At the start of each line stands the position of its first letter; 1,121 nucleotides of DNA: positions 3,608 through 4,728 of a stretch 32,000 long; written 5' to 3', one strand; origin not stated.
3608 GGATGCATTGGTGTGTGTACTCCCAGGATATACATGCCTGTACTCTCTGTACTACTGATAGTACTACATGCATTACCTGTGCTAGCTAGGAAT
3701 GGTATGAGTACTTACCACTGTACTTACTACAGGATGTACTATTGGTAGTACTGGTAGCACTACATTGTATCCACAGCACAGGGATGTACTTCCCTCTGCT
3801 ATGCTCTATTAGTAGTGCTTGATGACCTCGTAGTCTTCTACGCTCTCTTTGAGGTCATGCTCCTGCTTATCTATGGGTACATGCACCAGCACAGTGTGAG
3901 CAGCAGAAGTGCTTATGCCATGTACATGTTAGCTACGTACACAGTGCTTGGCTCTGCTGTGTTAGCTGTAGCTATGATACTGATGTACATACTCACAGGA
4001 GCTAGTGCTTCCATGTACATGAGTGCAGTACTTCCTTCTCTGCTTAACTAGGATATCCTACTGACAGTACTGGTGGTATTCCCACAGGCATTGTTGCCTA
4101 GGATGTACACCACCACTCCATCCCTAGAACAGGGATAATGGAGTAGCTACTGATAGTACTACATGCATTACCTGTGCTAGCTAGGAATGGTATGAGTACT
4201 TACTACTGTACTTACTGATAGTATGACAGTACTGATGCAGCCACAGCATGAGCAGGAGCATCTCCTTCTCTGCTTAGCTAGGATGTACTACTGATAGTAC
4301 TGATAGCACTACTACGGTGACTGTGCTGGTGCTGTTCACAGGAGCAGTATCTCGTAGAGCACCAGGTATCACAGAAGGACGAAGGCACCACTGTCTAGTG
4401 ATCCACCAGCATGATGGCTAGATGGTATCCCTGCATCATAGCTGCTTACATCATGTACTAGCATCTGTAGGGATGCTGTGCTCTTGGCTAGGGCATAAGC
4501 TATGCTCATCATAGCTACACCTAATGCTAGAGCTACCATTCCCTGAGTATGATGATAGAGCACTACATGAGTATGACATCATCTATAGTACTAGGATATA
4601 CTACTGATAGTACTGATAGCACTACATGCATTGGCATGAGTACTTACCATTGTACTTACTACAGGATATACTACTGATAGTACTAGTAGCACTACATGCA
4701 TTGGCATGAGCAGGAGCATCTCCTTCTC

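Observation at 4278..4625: A 278-bp unique insert bracketed by 35-nt direct repeats carries a minus-strand 92-codon frame open only under TGA=Trp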

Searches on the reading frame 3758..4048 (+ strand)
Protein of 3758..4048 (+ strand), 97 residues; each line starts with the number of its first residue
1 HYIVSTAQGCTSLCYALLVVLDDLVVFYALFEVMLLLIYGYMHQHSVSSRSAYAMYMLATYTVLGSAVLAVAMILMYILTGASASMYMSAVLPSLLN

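Call 48: find_homologous_proteins(query=window:3758-4048:+)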
Query window:3758-4048:+ (97 aa): 2 proteins with E <= 0.001 among 15 candidates.
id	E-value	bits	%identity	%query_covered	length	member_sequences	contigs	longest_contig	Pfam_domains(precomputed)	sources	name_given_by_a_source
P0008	1.5e-33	132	100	77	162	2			PF00361.26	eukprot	eukprot:TRINITY_DN1113_c0_g2_i3.p1 TRINITY_DN1113_c0_g2~~TRINITY_DN1113_c0_g2_i3.p1 ORF type:complet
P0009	9.7e-20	88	80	67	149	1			PF00361.26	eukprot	eukprot:TRINITY_DN1113_c0_g2_i1.p1 TRINITY_DN1113_c0_g2~~TRINITY_DN1113_c0_g2_i1.p1 ORF type:complet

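Call 51: search_protein_families(library=pfam, proteins=[P0008], max_evalue=1)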
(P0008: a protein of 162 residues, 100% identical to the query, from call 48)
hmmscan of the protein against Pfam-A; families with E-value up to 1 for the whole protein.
P0008 (162 aa): 1 family
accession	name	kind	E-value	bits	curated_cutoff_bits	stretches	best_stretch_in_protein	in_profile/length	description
PF00361.26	Proton_antipo_M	-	2e-18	67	21.5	1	35-162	2-131/294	NADH:quinone oxidoreductase/Mrp antiporter, TM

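Call 52: search_protein_families(library=ncbifam, proteins=[P0008], max_evalue=1)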
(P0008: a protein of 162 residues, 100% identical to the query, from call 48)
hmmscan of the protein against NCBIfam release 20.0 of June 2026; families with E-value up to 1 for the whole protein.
P0008 (162 aa): 30 families (the best 25 are shown)
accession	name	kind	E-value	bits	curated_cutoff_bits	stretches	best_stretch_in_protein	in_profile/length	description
TIGR01972.1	NDH_I_M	subfamily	2.6e-19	69.3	263.8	1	13-160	105-254/486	NADH-quinone oxidoreductase subunit M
NF004501.0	PRK05846.1-5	subfamily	3.7e-17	62.3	598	1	19-162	118-258/492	NADH-quinone oxidoreductase subunit M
NF004499.0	PRK05846.1-3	equivalog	4.1e-17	62.1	585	1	20-161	120-258/502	NADH-quinone oxidoreductase subunit M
NF005060.0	PRK06473.1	equivalog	4.3e-15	55.4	747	1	20-162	113-254/500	NADH-quinone oxidoreductase subunit M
NF004500.0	PRK05846.1-4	equivalog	9.5e-15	54.2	550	1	14-160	120-276/525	NADH-quinone oxidoreductase subunit M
NF004504.0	PRK05846.2-3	equivalog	2.5e-14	53.2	785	1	35-162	141-268/499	NADH-quinone oxidoreductase subunit M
NF009212.0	PRK12561.1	subfamily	2.4e-13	49.7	645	1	18-159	117-258/531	NAD(P)H-quinone oxidoreductase subunit 4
NF002713.0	PRK02546.1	subfamily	2.9e-13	49.1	827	1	20-159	122-261/533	NAD(P)H-quinone oxidoreductase subunit 4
NF004506.0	PRK05846.2-6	equivalog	7.2e-13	48.7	789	1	34-161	136-263/493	NADH-quinone oxidoreductase subunit M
NF005611.0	PRK07363.1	equivalog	4.5e-11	42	764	1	25-162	118-254/501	NADH-quinone oxidoreductase subunit M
NF004498.0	PRK05846.1-1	equivalog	1.6e-10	40.4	614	1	22-159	119-267/509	NADH-quinone oxidoreductase subunit M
NF004505.0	PRK05846.2-5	equivalog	1.3e-09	37.4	700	1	19-160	110-254/508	NADH-quinone oxidoreductase subunit M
NF004502.0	PRK05846.2-1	equivalog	2.8e-09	36.3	791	1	11-162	115-275/500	NADH-quinone oxidoreductase subunit M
NF005086.0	PRK06521.1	equivalog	4.6e-08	32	667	1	11-162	108-259/669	hydrogenase 4 subunit B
NF006418.0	PRK08667.1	equivalog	6.8e-08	31.5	794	1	17-161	112-253/644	hydrogenase membrane subunit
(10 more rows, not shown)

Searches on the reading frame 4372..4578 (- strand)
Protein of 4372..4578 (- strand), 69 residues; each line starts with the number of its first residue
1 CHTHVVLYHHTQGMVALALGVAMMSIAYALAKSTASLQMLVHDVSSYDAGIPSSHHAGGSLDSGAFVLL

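Call 18: search_protein_representatives(protein=window:4372-4578:-)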
Query: 69 residues. Proteins with E-value up to 0.001 (for the whole library): 7; up to 1e-10: 2; up to 1e-30: 1. The best 7 are listed.
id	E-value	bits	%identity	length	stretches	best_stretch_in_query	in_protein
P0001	7.9e-31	120.8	98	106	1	6-69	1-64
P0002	2.7e-11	59.4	-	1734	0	-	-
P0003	1.8e-06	44.2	27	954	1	12-60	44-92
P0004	2.4e-05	40.6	40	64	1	7-68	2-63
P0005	6.5e-05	39.3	37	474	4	26-54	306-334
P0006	1.7e-04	38.0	42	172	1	6-67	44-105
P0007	2.3e-04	37.6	50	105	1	7-67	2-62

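Call 20: list_cluster_members(proteins=[P0001, P0004, P0006, P0007])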
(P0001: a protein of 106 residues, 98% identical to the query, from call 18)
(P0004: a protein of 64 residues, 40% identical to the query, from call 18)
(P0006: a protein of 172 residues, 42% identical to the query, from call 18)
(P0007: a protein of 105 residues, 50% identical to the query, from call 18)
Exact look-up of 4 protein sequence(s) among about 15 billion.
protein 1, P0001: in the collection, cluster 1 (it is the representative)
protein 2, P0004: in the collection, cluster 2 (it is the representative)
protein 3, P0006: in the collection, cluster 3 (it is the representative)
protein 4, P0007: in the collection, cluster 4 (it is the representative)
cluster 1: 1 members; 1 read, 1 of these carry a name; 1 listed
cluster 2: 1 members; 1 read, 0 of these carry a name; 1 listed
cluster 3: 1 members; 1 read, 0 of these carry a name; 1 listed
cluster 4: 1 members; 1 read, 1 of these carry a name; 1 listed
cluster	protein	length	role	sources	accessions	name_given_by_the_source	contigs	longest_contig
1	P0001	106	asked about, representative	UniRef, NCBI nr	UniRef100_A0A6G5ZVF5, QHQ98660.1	NADH dehydrogenase subunit 3 n=1 Tax=Diplonema japonicum TaxID=2508216 ... | NADH dehydrogenase subunit 3 [Diplonema japonicum]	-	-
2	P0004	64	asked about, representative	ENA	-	-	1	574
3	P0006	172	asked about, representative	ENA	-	-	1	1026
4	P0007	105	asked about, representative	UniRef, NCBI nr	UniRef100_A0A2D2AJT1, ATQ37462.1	Uncharacterized protein n=1 Tax=Diplonema ambulator TaxID=182243 RepID=A0A2D2AJT1_9EUGL | hypothetical protein [Diplonema ambulator]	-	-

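Call 32: search_protein_families(library=pfam, proteins=[P0001, P0007, P0006, P0004], max_evalue=10)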
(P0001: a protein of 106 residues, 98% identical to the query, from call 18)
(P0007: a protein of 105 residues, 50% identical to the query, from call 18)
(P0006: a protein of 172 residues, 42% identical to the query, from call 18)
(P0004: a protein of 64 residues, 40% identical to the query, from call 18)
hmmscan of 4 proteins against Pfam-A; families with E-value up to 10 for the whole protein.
P0001 (106 aa): 1 family
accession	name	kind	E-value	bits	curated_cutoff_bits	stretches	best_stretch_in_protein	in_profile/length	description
PF18568.6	COS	-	0.15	12.6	27.1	1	25-40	17-32/52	TRIM C-terminal subgroup One Signature domain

P0007 (105 aa): 1 family
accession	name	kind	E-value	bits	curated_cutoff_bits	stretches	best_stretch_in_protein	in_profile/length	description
PF01769.21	MgtE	-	1.8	9.3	27.6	1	8-64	66-122/125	Divalent cation transporter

P0006 (172 aa): 0 families

P0004 (64 aa): 0 families

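Call 33: search_solved_structures(query=A1, max_evalue=10, show_alignments=3)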
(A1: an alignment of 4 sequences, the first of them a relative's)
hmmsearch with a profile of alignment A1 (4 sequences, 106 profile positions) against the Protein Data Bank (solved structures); distinct sequences matched with E-value up to 10: 0.

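Call 45: find_encoding_contigs(protein=window:4372-4539:-, flank=10000, max_places=10)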
Protein window:4372-4539:- (56 aa): no gene with exactly this product is on record in the collection.

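Call 46: find_encoding_contigs(protein=P0006, flank=5000)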
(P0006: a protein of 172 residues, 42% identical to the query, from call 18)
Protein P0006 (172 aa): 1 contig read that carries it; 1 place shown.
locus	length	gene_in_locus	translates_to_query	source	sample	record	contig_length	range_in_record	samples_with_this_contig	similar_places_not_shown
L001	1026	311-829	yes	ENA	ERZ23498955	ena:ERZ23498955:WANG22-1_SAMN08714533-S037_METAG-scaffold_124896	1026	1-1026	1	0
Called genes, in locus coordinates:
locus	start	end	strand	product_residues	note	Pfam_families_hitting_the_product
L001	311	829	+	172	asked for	-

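Call 50: find_homologous_proteins(query=window:4372-4578:-, max_evalue=0.01)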
Query window:4372-4578:- (69 aa): 1 proteins with E <= 0.01 among 1 candidates.
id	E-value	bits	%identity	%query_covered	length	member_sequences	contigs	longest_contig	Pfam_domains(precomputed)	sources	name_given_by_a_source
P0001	2.5e-30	121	98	93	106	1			-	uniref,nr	uniref:NADH dehydrogenase subunit 3 n=1 Tax=Diplonema japonicum TaxID=2508216 RepID=A0A6G5ZVF5_9EUGL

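Call 52: search_protein_families(library=ncbifam, proteins=[P0001], max_evalue=1)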
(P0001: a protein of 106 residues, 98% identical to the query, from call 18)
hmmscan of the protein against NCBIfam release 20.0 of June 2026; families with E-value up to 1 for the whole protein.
P0001 (106 aa): 1 family
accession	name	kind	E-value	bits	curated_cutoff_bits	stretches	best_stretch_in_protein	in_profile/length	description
NF033492.1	podovir_small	equivalog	0.62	10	32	1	87-103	12-28/36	putative phage replication protein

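Call 62: predict_structure(alignment_id=A1)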
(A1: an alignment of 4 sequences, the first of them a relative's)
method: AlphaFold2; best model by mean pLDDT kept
length: 106 residues; sequences in the alignment: 4
mean_pLDDT: 69.6   pTM: 0.46
mean pLDDT of the five models: 69.6, 63.3, 59.8, 59.6, 59.5
residues with pLDDT >= 90: 0; 70-90: 58; 50-70: 46; < 50: 2
segments of 3 or more residues with pLDDT < 50: none
pLDDT, mean of each block of 10 residues (from residue 1): 70 79 79 76 71 62 76 69 56 64 57
secondary structure, 60 per line:
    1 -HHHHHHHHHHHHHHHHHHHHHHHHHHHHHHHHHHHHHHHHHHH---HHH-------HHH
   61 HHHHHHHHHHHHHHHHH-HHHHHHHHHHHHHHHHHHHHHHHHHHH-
elements in order: H2-44 H58-77 H79-105

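Call 64: fold_search(model_id=the predicted structure, library=pdb)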
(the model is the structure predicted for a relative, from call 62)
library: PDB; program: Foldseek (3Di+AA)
matches with E <= 10: 13; with E <= 0.001: 0
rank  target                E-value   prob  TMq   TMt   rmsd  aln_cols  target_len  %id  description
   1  4fir_A                4.3e+00  0.11  0.28  0.12   5.3        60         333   18  Crystal structure of pyridoxal biosynthesis lyase PdxS from Pyrococcus (released 2012-11-14)
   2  4fiq_B                4.5e+00  0.11  0.28  0.12   5.3        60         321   18  Crystal structure of pyridoxal biosynthesis lyase PdxS from Pyrococcus horikoshii (released 2012-11-14)
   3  7aqq_d                4.8e+00  0.09  0.25  0.33  10.4        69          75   14  Cryo-EM structure of Arabidopsis thaliana Complex-I (membrane core) (released 2021-12-08)
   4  2yzr_C                5.1e+00  0.12  0.30  0.14   4.6        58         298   17  Crystal structure of pyridoxine biosynthesis protein from Methanocaldococcus jannaschii (released 2007-11-06)
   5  7xp4_R                5.1e+00  0.08  0.27  0.11  10.0        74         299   12  Cryo-EM structure of a class T GPCR in apo state (released 2022-10-12)
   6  6yj4_d                6.2e+00  0.09  0.28  0.39   4.5        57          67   16  Structure of Yarrowia lipolytica complex I at 2.7 A (released 2020-08-12)
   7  2yzr_A                6.2e+00  0.08  0.29  0.13   4.5        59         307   20  Crystal structure of pyridoxine biosynthesis protein from Methanocaldococcus jannaschii (released 2007-11-06)
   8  2yzr_B                6.2e+00  0.08  0.28  0.12   5.2        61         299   21  Crystal structure of pyridoxine biosynthesis protein from Methanocaldococcus jannaschii (released 2007-11-06)
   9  6ssr_B                8.4e+00  0.06  0.30  0.23  10.1        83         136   16  Crystal structure of Human Microsomal Glutathione S-Transferase 2 at 3.8 Angstroms resolution (released 2021-02-03)
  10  9go3_A                8.4e+00  0.05  0.26  0.16   8.0        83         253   12  Sub-open structure of the mechanosensitive channel YbiO (released 2025-02-05)
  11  2mrc_MODEL_1_A        8.9e+00  0.10  0.21  0.24   6.1        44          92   18  NMR Structure and 1H, 13C and 15N Chemical Shift Assignments for High mobility group protein from Plasmodium f (released 2014-07-16)
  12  6npl_A                8.9e+00  0.04  0.25  0.04  12.9        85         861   16  Cryo-EM structure of NKCC1 (released 2019-07-31)
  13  6ssr_C                9.5e+00  0.05  0.30  0.25   9.1        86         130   12  Crystal structure of Human Microsomal Glutathione S-Transferase 2 at 3.8 Angstroms resolution (released 2021-02-03)

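Call 65: find_homologous_proteins(query=A1, max_evalue=0.1)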
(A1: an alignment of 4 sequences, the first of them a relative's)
Query A1 (4 sequences) (106 aa, profile of the alignment): 4 proteins with E <= 0.1 among 8000 candidates.
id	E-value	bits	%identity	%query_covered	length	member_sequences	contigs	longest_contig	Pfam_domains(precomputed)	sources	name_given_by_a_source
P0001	4.1e-44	167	100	100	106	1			-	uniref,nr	uniref:NADH dehydrogenase subunit 3 n=1 Tax=Diplonema japonicum TaxID=2508216 RepID=A0A6G5ZVF5_9EUGL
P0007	1.3e-42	162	46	97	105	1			-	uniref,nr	uniref:Uncharacterized protein n=1 Tax=Diplonema ambulator TaxID=182243 RepID=A0A2D2AJT1_9EUGL|nr:hy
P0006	3.3e-36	141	41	83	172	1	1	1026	-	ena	-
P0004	5.7e-20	89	47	32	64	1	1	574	-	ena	-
